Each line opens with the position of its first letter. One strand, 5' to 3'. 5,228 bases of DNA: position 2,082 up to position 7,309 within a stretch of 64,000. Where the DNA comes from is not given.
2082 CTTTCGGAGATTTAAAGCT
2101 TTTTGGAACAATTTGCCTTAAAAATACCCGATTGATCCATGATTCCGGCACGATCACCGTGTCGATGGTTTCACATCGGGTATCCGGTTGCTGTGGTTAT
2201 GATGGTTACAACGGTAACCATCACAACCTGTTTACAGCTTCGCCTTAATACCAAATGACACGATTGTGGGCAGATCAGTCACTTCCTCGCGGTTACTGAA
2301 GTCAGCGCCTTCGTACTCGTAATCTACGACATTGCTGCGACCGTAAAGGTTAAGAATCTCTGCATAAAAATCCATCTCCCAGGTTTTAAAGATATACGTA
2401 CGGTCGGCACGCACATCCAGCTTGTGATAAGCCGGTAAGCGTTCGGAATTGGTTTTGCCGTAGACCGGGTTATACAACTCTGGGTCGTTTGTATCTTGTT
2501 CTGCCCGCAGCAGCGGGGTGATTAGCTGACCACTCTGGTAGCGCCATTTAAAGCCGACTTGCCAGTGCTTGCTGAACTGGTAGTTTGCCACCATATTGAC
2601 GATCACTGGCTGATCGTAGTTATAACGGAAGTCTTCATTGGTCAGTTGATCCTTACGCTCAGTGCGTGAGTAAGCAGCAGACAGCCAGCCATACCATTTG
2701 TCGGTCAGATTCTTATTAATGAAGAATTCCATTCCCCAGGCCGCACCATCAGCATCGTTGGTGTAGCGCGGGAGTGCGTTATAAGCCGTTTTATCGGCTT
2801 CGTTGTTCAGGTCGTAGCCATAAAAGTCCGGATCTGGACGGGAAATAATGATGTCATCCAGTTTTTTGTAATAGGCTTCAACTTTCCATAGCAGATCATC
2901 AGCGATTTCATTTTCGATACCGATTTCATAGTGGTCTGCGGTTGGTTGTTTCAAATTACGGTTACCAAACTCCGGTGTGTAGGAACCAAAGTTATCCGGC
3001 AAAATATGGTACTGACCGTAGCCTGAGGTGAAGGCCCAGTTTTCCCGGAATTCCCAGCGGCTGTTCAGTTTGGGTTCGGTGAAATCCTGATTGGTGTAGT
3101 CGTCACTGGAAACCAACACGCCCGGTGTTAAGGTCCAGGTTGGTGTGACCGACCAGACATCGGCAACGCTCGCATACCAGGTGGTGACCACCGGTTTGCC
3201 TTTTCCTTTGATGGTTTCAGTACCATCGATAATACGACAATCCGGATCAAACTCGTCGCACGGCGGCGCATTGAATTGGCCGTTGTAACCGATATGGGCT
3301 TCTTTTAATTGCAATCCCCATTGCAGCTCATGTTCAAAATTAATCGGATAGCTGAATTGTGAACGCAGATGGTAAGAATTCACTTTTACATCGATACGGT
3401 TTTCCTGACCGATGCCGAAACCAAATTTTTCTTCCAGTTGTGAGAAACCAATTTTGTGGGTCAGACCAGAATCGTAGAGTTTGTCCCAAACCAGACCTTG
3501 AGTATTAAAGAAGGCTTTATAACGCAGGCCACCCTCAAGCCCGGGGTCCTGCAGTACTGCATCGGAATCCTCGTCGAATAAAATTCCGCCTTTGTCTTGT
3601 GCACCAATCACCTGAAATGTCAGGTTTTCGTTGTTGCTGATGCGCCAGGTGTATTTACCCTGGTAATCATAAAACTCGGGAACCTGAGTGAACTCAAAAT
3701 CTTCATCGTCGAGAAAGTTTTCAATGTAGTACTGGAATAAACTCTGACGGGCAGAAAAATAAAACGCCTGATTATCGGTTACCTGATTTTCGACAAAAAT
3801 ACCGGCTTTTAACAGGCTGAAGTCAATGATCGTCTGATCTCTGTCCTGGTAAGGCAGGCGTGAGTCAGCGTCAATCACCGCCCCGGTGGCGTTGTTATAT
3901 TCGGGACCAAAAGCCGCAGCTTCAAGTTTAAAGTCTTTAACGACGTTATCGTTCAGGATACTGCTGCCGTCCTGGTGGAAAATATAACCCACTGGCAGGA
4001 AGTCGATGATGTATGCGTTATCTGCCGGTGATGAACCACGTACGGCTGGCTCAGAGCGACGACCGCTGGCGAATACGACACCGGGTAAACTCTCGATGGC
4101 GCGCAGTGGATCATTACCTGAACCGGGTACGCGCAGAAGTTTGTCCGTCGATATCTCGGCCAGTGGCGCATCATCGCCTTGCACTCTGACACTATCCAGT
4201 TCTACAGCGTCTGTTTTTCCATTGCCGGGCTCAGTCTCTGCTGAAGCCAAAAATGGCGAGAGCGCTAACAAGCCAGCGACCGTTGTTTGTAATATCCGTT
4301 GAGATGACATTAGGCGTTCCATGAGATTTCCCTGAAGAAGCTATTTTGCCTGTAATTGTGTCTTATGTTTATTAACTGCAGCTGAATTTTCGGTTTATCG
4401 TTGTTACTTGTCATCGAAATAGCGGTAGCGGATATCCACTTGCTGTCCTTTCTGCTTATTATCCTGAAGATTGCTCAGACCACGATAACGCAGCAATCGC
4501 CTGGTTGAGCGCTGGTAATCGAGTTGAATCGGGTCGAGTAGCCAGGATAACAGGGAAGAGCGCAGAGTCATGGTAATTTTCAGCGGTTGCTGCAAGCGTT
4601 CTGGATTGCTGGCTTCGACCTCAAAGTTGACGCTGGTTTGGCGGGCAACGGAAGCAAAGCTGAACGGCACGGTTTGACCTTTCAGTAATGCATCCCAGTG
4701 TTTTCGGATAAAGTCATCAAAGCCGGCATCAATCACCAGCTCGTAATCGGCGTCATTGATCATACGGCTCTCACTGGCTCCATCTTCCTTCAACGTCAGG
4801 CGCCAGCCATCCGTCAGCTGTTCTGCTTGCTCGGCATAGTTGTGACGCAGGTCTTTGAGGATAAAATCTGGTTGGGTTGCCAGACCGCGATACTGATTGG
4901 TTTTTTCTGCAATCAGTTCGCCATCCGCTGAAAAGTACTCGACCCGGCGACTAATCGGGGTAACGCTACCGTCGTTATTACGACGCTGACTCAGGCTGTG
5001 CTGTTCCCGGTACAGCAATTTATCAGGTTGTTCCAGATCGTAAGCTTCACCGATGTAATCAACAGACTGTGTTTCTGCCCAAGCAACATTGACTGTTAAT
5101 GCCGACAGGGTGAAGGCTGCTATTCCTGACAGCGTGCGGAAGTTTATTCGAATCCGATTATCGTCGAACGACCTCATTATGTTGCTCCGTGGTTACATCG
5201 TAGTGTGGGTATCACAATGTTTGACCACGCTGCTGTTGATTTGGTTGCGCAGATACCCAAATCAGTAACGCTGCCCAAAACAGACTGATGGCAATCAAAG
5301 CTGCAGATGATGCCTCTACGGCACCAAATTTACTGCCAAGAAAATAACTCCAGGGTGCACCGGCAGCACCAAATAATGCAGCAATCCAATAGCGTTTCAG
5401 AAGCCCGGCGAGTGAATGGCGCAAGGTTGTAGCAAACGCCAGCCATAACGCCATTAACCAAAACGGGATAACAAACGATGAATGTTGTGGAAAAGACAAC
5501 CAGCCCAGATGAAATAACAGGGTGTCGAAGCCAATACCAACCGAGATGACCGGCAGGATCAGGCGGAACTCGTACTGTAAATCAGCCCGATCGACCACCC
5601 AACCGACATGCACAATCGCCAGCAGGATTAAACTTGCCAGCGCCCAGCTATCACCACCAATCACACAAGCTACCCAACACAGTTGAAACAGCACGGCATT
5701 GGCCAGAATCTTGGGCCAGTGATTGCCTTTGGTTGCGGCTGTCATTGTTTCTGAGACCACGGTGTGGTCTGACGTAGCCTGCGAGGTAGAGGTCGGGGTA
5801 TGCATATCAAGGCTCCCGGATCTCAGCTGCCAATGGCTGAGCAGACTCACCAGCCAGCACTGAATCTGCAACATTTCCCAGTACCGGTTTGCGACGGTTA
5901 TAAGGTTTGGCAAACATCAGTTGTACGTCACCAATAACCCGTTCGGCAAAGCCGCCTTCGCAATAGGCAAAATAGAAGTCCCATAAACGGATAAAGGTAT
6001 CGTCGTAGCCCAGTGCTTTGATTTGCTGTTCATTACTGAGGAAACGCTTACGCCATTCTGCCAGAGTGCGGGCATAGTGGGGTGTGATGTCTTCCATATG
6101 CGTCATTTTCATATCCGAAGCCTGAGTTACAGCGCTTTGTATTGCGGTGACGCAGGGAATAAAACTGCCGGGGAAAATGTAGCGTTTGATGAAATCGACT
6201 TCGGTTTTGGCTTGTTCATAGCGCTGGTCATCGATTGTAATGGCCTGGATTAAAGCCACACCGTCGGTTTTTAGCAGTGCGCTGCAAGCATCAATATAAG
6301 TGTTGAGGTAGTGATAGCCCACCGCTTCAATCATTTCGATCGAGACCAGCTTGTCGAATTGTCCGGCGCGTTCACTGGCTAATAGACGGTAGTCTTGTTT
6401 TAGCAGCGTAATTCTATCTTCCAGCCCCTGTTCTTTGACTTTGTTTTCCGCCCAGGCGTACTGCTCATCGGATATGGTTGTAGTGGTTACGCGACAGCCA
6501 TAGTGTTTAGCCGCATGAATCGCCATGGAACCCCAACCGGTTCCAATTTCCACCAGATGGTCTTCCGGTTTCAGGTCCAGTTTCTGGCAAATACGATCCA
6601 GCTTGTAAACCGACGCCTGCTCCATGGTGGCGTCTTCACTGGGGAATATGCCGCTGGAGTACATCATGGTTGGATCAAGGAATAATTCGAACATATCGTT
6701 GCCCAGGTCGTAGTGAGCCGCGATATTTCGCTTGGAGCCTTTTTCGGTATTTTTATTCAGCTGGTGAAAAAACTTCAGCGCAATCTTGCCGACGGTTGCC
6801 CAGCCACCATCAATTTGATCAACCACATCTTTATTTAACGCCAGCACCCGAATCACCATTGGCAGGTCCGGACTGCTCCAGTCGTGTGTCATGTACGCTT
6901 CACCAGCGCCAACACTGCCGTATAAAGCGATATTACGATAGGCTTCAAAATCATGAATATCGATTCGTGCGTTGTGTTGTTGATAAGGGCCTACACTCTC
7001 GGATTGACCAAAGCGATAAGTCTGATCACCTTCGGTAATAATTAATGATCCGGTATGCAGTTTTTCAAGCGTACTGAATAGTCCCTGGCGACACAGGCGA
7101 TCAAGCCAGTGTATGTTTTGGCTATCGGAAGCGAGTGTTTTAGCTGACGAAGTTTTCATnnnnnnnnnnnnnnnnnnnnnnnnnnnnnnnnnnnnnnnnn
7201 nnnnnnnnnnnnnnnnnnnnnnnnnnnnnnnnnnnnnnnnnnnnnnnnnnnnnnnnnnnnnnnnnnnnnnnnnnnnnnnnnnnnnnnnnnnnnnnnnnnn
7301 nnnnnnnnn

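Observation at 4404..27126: A ~23 kb multi-operon light/photo-oxidative defence region apparently under one regulator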

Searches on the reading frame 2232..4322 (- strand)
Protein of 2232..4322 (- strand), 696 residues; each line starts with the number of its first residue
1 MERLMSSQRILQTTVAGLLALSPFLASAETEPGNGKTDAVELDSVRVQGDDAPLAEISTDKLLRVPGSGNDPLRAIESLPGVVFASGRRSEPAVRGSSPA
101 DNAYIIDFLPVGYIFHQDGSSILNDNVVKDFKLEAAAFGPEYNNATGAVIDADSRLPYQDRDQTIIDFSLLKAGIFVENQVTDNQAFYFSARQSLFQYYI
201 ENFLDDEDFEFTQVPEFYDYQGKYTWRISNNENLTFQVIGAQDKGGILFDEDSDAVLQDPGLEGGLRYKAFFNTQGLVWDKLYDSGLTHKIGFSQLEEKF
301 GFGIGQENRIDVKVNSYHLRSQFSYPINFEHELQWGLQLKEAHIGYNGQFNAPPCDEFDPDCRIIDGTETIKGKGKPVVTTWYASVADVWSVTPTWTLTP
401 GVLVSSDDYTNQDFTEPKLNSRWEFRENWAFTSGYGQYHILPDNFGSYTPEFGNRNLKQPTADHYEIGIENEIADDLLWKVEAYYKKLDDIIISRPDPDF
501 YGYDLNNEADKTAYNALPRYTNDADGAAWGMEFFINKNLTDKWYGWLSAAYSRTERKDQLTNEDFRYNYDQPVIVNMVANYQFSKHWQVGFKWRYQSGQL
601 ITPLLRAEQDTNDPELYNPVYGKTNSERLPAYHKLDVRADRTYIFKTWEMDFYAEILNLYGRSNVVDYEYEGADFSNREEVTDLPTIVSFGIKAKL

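Call 8: search_protein_families(library=pfam, proteins=[window:2232-4322:-])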
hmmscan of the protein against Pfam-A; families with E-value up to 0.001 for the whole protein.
window:2232-4322:- (696 aa): 0 families

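Call 36: search_protein_families(library=ncbifam, proteins=[window:2232-4322:-], max_evalue=0.01)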
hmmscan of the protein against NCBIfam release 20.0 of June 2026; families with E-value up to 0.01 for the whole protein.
window:2232-4322:- (696 aa): 4 families
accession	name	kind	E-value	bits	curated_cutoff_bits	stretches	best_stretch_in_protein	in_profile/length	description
TIGR01779.1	TonB-B12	equivalog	3.4e-08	32.5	599.7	1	417-496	389-467/614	TonB-dependent vitamin B12 receptor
NF007926.1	PRK10641.1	equivalog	2.1e-06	26.6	836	1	418-497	394-472/617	TonB-dependent vitamin B12 receptor BtuB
TIGR01782.1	TonB-Xanth-Caul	subfamily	0.0022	16.3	310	0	447-597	632-791/868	TonB-dependent receptor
NF053590.1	TonB_dep_TOL0244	equivalog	0.0035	16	645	0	453-639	408-558/604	TOL_0244 family TonB-dependent receptor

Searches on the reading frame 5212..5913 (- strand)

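Call 7: search_protein_families(library=pfam, proteins=[window:5212-5913:-])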
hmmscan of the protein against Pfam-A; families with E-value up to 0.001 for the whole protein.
window:5212-5913:- (233 aa): 1 family
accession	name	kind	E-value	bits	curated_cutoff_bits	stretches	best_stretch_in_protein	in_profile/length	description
PF11086.13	DUF2878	-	6.9e-37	127.5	27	1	70-217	2-152/154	Protein of unknown function (DUF2878)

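Call 52: search_protein_families(library=ncbifam, proteins=[window:5212-5913:-], max_evalue=0.00001)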
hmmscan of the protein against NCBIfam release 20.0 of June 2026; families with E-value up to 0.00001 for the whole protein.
window:5212-5913:- (233 aa): 0 families

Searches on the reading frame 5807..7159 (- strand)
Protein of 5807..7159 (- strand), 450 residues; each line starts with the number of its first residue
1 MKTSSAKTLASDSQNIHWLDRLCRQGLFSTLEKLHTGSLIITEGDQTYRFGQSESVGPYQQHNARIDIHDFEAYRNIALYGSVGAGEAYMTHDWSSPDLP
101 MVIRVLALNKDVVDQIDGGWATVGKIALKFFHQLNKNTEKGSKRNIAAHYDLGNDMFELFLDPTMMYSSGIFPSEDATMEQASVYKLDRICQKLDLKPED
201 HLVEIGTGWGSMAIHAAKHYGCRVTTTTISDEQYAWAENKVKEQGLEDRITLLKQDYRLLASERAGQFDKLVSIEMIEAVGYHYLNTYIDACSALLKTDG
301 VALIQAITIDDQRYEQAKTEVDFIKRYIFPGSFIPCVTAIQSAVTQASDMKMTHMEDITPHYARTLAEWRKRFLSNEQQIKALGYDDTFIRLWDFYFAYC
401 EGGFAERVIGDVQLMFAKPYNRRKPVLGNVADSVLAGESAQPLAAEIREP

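Call 7: search_protein_families(library=pfam, proteins=[window:5807-7159:-])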
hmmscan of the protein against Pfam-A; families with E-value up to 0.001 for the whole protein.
window:5807-7159:- (450 aa): 5 families
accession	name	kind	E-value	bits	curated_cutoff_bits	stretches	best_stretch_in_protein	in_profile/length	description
PF02353.26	CMAS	-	1.5e-78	264.3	27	1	141-409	5-268/273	Mycolic acid cyclopropane synthetase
PF13649.12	Methyltransf_25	-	4.5e-11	43.7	27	1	203-300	2-97/97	Methyltransferase domain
PF08241.18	Methyltransf_11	-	4.4e-09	37.3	21.2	1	203-304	1-95/95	Methyltransferase domain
PF13489.12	Methyltransf_23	-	2.2e-07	31.2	27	1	196-315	20-127/164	Methyltransferase domain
PF08242.18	Methyltransf_12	-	7.3e-07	30.3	30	1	203-301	1-97/98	Methyltransferase domain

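Call 52: search_protein_families(library=ncbifam, proteins=[window:5807-7159:-], max_evalue=0.00001)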
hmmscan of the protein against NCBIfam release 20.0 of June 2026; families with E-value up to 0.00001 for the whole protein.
window:5807-7159:- (450 aa): 8 families
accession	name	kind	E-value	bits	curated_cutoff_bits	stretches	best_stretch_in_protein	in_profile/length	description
NF053839.1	CPFASynBruc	equivalog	3.8e-78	263.3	600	1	35-413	14-379/410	cyclopropane fatty acid synthase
NF008686.0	PRK11705.1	equivalog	3.1e-76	256.9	400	1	64-419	37-373/383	cyclopropane fatty acyl phospholipid synthase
NF040703.1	cyclopro_CfaB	exception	1.1e-63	215.4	650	1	142-421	103-379/393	C17 cyclopropane fatty acid synthase CfaB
NF040660.1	mycolic_MTase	equivalog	2.5e-41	142.1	390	1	144-414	6-279/283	cyclopropane mycolic acid synthase family methyltransferase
NF043040.1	corrin_prot_MT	hypoth_equivalog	6.2e-12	45.4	180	1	181-306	21-149/216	corrinoid protein-associated methyltransferase CpaM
NF041943.1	GPPMT_Stmyces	equivalog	2.6e-08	34.1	400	1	194-253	73-132/272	geranyl diphosphate 2-C-methyltransferase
TIGR01983.1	UbiG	equivalog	2.8e-08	33.4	102.95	1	195-314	49-161/228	bifunctional 2-polyprenyl-6-hydroxyphenol methylase/3-demethylubiquinol 3-O-methyltransferase UbiG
NF041675.1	sarc_dimgly_tmase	equivalog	4.3e-08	33.4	550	1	169-261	36-129/278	sarcosine/dimethylglycine N-methyltransferase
